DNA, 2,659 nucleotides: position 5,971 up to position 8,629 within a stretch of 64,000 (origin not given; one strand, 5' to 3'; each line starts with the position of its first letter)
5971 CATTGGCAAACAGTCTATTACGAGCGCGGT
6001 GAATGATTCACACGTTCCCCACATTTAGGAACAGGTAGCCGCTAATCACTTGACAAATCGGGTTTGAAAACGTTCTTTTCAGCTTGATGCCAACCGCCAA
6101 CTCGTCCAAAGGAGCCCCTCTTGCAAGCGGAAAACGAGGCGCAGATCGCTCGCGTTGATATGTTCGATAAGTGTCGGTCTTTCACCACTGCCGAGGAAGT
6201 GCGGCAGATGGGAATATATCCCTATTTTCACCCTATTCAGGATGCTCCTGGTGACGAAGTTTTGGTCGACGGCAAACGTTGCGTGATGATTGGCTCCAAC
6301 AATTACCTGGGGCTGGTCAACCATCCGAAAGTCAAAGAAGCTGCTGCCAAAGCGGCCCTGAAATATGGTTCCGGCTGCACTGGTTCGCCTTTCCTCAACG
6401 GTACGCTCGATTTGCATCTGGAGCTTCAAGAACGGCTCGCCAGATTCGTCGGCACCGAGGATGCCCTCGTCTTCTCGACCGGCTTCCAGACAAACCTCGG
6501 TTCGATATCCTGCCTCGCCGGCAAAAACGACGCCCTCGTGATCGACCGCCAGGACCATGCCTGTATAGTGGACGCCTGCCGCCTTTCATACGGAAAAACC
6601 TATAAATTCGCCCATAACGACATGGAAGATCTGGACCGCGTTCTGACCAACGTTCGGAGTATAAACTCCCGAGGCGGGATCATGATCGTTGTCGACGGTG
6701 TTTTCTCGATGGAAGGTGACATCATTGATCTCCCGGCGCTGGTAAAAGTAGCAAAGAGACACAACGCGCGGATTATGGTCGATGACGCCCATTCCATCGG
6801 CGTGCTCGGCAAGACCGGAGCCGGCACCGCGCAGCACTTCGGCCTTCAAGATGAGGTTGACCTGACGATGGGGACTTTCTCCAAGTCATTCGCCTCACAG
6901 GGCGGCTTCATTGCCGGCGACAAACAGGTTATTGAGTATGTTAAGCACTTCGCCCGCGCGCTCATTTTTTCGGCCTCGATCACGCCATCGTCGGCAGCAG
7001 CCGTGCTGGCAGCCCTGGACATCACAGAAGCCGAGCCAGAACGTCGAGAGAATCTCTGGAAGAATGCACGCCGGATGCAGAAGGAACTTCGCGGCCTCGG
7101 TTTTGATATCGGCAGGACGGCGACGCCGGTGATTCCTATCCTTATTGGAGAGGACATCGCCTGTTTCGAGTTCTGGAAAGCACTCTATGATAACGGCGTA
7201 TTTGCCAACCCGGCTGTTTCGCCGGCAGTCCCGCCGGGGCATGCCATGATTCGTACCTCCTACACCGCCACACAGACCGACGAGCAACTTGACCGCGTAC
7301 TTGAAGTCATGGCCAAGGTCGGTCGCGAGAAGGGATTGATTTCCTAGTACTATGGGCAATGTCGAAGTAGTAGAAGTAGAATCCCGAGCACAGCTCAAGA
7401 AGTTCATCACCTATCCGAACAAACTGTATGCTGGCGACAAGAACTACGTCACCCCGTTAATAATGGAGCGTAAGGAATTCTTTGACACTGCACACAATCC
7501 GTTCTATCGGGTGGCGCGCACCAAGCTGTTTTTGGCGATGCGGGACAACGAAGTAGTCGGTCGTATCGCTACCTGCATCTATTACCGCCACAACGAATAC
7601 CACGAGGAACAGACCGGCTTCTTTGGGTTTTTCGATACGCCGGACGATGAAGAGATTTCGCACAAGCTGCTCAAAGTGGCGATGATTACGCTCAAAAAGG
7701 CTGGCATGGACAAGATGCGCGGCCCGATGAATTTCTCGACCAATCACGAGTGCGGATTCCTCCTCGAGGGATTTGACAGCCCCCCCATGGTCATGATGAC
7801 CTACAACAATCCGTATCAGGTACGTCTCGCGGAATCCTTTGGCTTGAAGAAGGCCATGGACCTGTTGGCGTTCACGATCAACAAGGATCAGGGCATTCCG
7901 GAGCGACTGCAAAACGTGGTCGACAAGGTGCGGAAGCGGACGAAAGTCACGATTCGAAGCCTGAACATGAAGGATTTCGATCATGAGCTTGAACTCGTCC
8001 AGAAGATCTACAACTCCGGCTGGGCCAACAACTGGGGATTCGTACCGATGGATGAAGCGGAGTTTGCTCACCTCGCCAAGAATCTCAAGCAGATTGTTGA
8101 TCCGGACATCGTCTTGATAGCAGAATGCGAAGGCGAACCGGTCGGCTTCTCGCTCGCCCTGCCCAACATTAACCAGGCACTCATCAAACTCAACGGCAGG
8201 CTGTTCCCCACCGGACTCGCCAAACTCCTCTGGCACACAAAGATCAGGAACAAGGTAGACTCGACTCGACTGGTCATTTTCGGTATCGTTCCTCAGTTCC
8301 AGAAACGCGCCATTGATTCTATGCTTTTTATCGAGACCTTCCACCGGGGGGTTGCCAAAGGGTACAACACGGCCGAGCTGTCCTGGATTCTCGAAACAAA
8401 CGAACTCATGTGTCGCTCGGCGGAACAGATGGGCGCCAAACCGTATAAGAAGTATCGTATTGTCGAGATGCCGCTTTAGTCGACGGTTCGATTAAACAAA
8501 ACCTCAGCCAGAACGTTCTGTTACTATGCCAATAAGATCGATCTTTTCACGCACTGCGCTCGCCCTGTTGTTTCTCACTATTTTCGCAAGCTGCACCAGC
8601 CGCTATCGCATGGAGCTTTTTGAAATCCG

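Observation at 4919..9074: SPT-like alpha-oxoamine synthase coupled to a large GNAT, downstream of serine-supply and PLP-damage-control genes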

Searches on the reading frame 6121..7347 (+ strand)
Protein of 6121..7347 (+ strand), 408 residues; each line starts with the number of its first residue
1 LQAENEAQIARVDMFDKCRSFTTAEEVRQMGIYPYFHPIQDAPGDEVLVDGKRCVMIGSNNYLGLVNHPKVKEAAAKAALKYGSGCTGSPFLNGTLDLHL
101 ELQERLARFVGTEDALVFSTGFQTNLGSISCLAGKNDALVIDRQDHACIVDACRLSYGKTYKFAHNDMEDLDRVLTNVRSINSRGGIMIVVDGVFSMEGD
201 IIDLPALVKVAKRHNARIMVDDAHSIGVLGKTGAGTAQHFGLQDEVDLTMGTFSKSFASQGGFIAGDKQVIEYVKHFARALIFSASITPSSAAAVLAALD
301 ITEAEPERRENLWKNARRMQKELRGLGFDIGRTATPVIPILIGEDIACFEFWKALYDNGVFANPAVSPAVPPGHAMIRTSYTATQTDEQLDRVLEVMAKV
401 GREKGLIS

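Call 3: search_protein_families(library=pfam, proteins=[window:6121-7347:+], max_evalue=0.01)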
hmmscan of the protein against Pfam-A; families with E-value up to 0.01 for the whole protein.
window:6121-7347:+ (408 aa): 3 families
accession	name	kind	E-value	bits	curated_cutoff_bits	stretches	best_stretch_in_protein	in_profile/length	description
PF00155.27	Aminotran_1_2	-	1.7e-56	192.4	19.7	1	55-395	4-359/361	Aminotransferase class I and II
PF01053.26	Cys_Met_Meta_PP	-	2.8e-05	23.3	27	1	101-229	56-181/381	Cys/Met metabolism PLP-dependent enzyme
PF01212.27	Beta_elim_lyase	-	0.00013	21.9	27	1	101-324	36-266/288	Beta-eliminating lyase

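Call 4: search_protein_families(library=ncbifam, proteins=[window:6121-7347:+], max_evalue=0.01)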
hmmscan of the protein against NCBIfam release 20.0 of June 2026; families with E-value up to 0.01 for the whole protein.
window:6121-7347:+ (408 aa): 32 families (the best 25 are shown)
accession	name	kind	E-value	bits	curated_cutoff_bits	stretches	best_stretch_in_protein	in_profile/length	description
NF047600.1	SerpalmtaseCFB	equivalog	5e-162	539.1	640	1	15-402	6-390/395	serine palmitoyltransferase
TIGR01825.1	gly_Cac_T_rel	subfamily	7.1e-120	400.2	535.4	1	25-407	6-385/385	BioF/Kbl family PLP-dependent acyltransferase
NF047599.1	SerpalmtaseBetaP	equivalog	1.4e-115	386.1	500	1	15-404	4-393/394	serine palmitoyltransferase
TIGR00858.1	bioF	equivalog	1.3e-112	376.1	426.45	1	38-397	7-364/365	8-amino-7-oxononanoate synthase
NF005394.0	PRK06939.1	equivalog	4.7e-112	374.6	460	1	23-407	12-397/397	glycine C-acetyltransferase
NF047603.1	SerpalmtaseAlphaP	equivalog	1.4e-90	303.8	670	1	46-407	39-399/399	serine palmitoyltransferase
TIGR01822.1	2am3keto_CoA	equivalog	4.7e-90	302.3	493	1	25-407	10-393/393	glycine C-acetyltransferase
TIGR01821.1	5aminolev_synth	equivalog_domain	5.4e-67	226.4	338.55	1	51-404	44-397/402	5-aminolevulinate synthase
NF005526.0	PRK07179.1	equivalog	5.8e-67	226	428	1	49-403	47-398/407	alpha-hydroxyketone-type quorum-sensing autoinducer synthase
NF005697.0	PRK07505.1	subfamily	1.2e-42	146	342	1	48-403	44-401/405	hypothetical protein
NF004608.1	PRK05937.1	equivalog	1.6e-32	112.8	399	1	85-400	42-345/366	8-amino-7-oxononanoate synthase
NF041364.1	GntC_guanitoxin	equivalog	2.3e-08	33.3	415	1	204-394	156-350/356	guanitoxin biosynthesis PLP-dependent (S)-gamma-hydroxy-L-arginine cyclodehydratase GntC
NF000586.1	PRK00011.1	subfamily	2.6e-07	29.8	335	1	81-330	43-297/404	serine hydroxymethyltransferase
TIGR01328.1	met_gam_lyase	equivalog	1.7e-05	23.9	549.7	1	101-301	63-255/391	methionine gamma-lyase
NF005695.0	PRK07503.1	equivalog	6.2e-05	21.8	666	1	92-231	63-196/403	methionine gamma-lyase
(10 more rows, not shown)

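Call 5: search_solved_structures(query=window:6121-7347:+, max_evalue=1e-20)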
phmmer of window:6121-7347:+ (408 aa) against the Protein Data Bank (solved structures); distinct sequences matched with E-value up to 1e-20: 50.
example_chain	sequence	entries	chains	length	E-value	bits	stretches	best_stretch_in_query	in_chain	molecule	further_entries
8guh_A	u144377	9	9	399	1e-131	443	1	14-403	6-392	Serine palmitoyltransferase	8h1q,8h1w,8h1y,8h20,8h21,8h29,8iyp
3a2b_A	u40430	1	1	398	1.1e-131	442.8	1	16-403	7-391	Serine palmitoyltransferase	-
8s1y_A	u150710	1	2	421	5e-86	292.6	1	23-407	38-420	8-amino-7-oxononanoate synthase/2-amino-3-ketobutyrate coenzyme A ligase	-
7poa_A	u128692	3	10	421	1.3e-85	291.2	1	23-407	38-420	8-amino-7-oxononanoate synthase/2-amino-3-ketobutyrate coenzyme A ligase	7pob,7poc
2x8u_A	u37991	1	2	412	6.5e-82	279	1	45-407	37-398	SERINE PALMITOYLTRANSFERASE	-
1fc4_A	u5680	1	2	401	2.3e-80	273.9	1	25-407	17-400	2-AMINO-3-KETOBUTYRATE CONENZYME A LIGASE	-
2jgt_A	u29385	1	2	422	2.3e-79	270.6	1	44-407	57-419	SERINE PALMITOYLTRANSFERASE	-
2jg2_A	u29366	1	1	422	2.4e-79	270.6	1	44-407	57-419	SERINE PALMITOYLTRANSFERASE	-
2w8j_A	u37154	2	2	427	2.5e-79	270.5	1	44-407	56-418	SERINE PALMITOYLTRANSFERASE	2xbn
2w8t_A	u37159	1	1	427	3.4e-79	270.1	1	44-407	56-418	SERINE PALMITOYLTRANSFERASE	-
2w8v_A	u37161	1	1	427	4.6e-79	269.7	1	44-407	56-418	SERINE PALMITOYLTRANSFERASE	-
2w8u_A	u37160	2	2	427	4.7e-79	269.6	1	44-407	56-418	SERINE PALMITOYLTRANSFERASE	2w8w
4bmk_A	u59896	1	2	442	1.9e-78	267.6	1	44-407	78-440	SERINE PALMITOYLTRANSFERASE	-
7v58_A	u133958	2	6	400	1.7e-77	264.5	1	24-407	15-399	2-amino-3-ketobutyrate coenzyme A ligase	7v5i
28eh_A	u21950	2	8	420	1.2e-76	261.7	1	35-400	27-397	Cysteate-C-fatty acyltransferase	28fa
7u7h_A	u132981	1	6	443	8e-71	242.5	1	36-394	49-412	7-keto-8-aminopelargonate synthetase-like enzyme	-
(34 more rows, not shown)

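Call 40: search_solved_structures(query=window:6121-7347:+, max_evalue=1e-80, show_alignments=5)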
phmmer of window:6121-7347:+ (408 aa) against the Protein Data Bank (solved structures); distinct sequences matched with E-value up to 1e-80: 5.
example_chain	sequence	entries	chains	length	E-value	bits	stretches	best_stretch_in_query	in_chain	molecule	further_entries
8guh_A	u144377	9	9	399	1e-131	443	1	14-403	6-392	Serine palmitoyltransferase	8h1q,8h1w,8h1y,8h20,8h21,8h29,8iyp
3a2b_A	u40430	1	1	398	1.1e-131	442.8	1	16-403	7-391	Serine palmitoyltransferase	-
8s1y_A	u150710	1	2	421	5e-86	292.6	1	23-407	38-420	8-amino-7-oxononanoate synthase/2-amino-3-ketobutyrate coenzyme A ligase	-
7poa_A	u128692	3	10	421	1.3e-85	291.2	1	23-407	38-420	8-amino-7-oxononanoate synthase/2-amino-3-ketobutyrate coenzyme A ligase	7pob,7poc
2x8u_A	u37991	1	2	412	6.5e-82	279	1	45-407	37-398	SERINE PALMITOYLTRANSFERASE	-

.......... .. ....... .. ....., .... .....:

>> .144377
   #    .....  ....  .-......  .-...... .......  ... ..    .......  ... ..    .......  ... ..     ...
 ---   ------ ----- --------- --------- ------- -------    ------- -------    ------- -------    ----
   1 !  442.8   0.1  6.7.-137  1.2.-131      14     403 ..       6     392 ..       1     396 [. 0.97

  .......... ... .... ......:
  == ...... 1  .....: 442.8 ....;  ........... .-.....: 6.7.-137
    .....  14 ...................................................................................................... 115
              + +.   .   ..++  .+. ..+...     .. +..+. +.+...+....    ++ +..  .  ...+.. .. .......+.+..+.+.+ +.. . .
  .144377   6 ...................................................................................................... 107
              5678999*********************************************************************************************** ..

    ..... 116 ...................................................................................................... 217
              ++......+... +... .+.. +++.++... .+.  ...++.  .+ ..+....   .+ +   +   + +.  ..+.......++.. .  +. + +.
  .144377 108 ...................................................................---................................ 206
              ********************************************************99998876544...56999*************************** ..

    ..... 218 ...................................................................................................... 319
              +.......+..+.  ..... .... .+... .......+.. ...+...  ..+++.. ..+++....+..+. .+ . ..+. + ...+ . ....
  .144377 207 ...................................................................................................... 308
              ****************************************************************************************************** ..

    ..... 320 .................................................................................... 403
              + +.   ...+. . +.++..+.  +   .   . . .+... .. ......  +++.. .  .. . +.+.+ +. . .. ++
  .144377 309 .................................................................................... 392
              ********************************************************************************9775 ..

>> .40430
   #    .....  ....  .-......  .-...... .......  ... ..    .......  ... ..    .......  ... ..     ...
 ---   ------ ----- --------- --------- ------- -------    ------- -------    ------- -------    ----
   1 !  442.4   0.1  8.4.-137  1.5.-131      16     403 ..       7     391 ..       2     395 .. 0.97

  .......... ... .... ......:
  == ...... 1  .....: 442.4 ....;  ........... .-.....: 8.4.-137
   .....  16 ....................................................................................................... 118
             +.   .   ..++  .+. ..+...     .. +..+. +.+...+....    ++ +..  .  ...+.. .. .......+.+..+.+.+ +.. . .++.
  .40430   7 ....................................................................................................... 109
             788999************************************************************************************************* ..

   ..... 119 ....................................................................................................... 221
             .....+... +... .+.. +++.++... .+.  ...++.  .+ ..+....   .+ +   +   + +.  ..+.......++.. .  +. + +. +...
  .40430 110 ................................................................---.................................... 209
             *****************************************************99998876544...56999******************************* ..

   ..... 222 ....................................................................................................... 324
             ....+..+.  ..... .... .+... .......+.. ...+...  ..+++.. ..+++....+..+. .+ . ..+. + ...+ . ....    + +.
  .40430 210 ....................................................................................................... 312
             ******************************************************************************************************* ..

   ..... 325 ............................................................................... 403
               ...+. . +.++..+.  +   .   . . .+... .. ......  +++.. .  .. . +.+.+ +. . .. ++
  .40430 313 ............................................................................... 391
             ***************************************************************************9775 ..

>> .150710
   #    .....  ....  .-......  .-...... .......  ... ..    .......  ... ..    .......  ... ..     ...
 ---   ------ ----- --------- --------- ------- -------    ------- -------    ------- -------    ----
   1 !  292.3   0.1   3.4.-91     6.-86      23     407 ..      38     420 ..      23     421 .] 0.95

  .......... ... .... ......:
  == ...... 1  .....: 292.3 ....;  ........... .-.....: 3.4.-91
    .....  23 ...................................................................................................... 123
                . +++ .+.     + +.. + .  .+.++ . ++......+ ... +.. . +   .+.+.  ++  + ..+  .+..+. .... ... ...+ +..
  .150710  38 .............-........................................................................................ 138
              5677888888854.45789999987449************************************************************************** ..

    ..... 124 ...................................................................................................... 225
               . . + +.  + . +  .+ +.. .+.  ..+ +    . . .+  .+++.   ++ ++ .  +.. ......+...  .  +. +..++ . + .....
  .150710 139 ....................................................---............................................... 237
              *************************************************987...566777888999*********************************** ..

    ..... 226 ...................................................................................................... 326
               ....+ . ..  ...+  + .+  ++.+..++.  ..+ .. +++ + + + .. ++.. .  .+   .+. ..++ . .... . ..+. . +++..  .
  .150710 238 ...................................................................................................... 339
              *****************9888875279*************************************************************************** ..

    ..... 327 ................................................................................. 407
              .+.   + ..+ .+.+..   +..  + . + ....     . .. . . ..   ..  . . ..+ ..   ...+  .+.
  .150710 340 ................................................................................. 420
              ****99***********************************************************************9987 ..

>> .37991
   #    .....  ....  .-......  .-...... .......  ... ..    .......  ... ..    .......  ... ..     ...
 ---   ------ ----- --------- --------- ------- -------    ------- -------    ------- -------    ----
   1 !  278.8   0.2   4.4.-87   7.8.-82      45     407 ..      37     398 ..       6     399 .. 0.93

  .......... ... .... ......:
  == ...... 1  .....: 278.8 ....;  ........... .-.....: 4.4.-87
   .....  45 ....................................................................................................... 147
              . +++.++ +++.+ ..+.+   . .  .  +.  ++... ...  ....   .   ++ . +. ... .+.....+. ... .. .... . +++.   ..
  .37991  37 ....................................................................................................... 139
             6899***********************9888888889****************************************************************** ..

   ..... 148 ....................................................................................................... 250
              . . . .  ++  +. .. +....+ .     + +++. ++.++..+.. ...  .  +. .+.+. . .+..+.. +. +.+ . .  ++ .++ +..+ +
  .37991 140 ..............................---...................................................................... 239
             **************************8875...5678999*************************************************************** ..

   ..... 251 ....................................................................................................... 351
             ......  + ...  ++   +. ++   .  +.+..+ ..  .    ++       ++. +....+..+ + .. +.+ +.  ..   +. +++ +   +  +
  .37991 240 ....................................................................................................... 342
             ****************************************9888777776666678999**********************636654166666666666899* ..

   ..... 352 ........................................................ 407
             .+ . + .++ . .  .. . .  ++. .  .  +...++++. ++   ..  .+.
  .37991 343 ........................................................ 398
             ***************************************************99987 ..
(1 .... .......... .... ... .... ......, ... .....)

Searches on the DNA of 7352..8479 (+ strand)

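Call 95: search_dna_similar(query=L084:2343-10122:+, collection=ecoli_genomes, mode=near, max_rows=8, rows=spread)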
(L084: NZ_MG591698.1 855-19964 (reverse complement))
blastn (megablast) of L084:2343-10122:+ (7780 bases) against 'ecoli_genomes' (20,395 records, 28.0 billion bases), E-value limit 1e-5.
Records with a match: 4609; places in all: 4631; records where one place covers at least 80% of the query: 4059.
Genomes with a match: 4609 of 5426; with a place that covers at least 80% of the query: 4059. Places per genome that has any: lowest 1, median 1, highest 2. On chromosomes: 4630 places; on plasmids: 1.
Best place of each record, by identity: >=99% 867; 95-99% 3740; 90-95% 1; 80-90% 1.
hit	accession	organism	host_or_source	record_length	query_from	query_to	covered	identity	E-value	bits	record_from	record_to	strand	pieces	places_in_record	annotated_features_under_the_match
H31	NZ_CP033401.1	Escherichia coli strain WCHEC020031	Homo sapiens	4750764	1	7780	100%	100.0%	0e+0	14368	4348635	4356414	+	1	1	fatty acyl-AMP ligase | spt: serine palmitoyltransferase | yghO: protein YghO | lptG: LPS export ABC transporter permease LptG | lptF: LPS export ABC transporter permease LptF | and 2 other names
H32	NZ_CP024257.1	Escherichia coli O25:H16 strain F5505-C1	missing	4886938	1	7780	100%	98.8%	0e+0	13847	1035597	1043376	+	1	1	fatty acyl-AMP ligase | spt: serine palmitoyltransferase | yghO: protein YghO | lptG: LPS export ABC transporter permease LptG | lptF: LPS export ABC transporter permease LptF | and 2 other names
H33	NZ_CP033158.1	Escherichia coli strain CM IVRI KOL-1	Mastitis Milk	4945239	1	7780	100%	98.5%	0e+0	13745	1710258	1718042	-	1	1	fatty acyl-AMP ligase | spt: serine palmitoyltransferase | yghO: protein YghO | lptG: LPS export ABC transporter permease LptG | lptF: LPS export ABC transporter permease LptF | and 2 other names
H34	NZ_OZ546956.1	Escherichia coli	Homo sapiens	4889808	1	7780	100%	98.4%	0e+0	13692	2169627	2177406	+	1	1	fatty acyl-AMP ligase | spt: serine palmitoyltransferase | yghO: protein YghO | lptG: LPS export ABC transporter permease LptG | lptF: LPS export ABC transporter permease LptF | and 2 other names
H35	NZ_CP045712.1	Escherichia coli strain FHI_NMBU_11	Homo sapiens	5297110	1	7780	100%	97.8%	0e+0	13396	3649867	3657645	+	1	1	fatty acyl-AMP ligase | spt: serine palmitoyltransferase | yghO: protein YghO | lptG: LPS export ABC transporter permease LptG | lptF: LPS export ABC transporter permease LptF | and 2 other names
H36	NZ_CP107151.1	Escherichia coli strain R13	human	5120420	1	7778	100%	97.2%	0e+0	13176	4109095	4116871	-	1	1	fatty acyl-AMP ligase | spt: serine palmitoyltransferase | yghO: protein YghO | lptG: LPS export ABC transporter permease LptG | lptF: LPS export ABC transporter permease LptF | and 2 other names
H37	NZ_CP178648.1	Escherichia coli strain VTB96815v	Chicken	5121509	1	7778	100%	96.8%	0e+0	12975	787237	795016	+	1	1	fatty acyl-AMP ligase | spt: serine palmitoyltransferase | yghO: protein YghO | lptG: LPS export ABC transporter permease LptG | lptF: LPS export ABC transporter permease LptF | and 2 other names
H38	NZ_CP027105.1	Escherichia coli strain RM14721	dog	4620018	7475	7780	4%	99.7%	4e-155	560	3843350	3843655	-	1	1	yghO: protein YghO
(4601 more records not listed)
